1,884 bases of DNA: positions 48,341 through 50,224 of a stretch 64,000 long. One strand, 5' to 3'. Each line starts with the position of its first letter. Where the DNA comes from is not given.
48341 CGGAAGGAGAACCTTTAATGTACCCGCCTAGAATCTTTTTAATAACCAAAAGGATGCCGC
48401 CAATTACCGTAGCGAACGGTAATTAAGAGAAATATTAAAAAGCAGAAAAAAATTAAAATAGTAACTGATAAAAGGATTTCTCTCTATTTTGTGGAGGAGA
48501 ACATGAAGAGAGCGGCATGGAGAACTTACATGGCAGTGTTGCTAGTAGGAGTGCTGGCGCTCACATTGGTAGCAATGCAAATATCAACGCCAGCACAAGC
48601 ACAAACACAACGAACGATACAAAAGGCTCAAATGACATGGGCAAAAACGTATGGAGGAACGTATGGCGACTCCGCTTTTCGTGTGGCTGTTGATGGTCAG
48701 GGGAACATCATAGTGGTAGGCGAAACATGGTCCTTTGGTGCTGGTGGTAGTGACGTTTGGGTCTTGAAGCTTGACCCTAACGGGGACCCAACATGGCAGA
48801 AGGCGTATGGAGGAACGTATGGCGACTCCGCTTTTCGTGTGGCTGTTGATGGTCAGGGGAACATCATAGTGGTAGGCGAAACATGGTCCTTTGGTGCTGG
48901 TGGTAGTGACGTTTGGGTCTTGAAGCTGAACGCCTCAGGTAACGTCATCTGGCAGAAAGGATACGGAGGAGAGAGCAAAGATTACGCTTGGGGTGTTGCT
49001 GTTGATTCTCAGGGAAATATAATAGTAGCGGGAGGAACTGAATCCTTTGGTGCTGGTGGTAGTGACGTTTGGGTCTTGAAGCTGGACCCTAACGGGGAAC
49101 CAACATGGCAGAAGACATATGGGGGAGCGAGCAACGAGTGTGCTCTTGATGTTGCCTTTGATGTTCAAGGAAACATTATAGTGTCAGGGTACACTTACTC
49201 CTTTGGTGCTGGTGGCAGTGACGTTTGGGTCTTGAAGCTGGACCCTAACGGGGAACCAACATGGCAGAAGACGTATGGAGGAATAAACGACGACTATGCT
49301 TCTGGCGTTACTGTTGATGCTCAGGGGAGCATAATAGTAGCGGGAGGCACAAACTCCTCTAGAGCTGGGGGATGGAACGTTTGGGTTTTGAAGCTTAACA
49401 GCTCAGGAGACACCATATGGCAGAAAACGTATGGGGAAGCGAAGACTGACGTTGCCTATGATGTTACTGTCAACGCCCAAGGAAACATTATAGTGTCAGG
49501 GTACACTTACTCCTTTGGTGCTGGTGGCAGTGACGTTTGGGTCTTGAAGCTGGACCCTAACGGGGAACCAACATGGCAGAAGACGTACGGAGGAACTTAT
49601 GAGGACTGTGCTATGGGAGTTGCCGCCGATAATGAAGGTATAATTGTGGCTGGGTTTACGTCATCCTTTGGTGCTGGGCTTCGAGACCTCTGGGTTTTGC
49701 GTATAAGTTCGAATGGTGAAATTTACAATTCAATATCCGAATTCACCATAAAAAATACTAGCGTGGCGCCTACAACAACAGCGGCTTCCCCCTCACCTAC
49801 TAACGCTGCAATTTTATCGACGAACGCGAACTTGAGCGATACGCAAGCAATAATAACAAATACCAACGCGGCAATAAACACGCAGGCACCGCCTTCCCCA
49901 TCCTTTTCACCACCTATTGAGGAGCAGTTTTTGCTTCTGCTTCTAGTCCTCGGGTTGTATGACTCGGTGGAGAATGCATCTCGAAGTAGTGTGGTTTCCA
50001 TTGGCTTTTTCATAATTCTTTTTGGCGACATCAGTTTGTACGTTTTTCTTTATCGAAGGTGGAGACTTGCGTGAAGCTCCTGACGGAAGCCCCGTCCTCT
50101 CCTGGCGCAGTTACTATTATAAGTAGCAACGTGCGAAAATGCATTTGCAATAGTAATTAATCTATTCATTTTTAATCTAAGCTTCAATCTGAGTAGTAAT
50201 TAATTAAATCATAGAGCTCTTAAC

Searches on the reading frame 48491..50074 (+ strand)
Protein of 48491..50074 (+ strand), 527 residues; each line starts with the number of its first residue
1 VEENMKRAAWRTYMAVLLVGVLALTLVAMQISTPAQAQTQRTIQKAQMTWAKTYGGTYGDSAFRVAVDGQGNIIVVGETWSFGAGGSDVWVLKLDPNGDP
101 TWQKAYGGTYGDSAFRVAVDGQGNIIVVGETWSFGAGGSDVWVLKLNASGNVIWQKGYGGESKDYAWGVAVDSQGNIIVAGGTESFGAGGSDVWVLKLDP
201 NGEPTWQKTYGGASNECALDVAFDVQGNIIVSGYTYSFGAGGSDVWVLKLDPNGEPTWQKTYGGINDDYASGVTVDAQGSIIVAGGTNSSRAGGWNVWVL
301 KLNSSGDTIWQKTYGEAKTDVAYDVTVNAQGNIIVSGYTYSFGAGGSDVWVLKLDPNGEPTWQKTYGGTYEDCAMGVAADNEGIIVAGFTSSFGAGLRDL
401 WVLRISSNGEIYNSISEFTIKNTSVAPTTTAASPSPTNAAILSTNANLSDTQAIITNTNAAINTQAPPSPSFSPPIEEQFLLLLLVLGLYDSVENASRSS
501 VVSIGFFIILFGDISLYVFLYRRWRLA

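Call 87: search_protein_families(library=pfam, proteins=[window:48491-50074:+], max_evalue=0.00001)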
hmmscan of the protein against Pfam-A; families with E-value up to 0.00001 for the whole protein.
window:48491-50074:+ (527 aa): 1 family
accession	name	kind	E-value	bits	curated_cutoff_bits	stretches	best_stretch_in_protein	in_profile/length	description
PF17164.10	DUF5122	-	1.7e-15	57.4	27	0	71-99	4-31/36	Domain of unknown function (DUF5122) beta-propeller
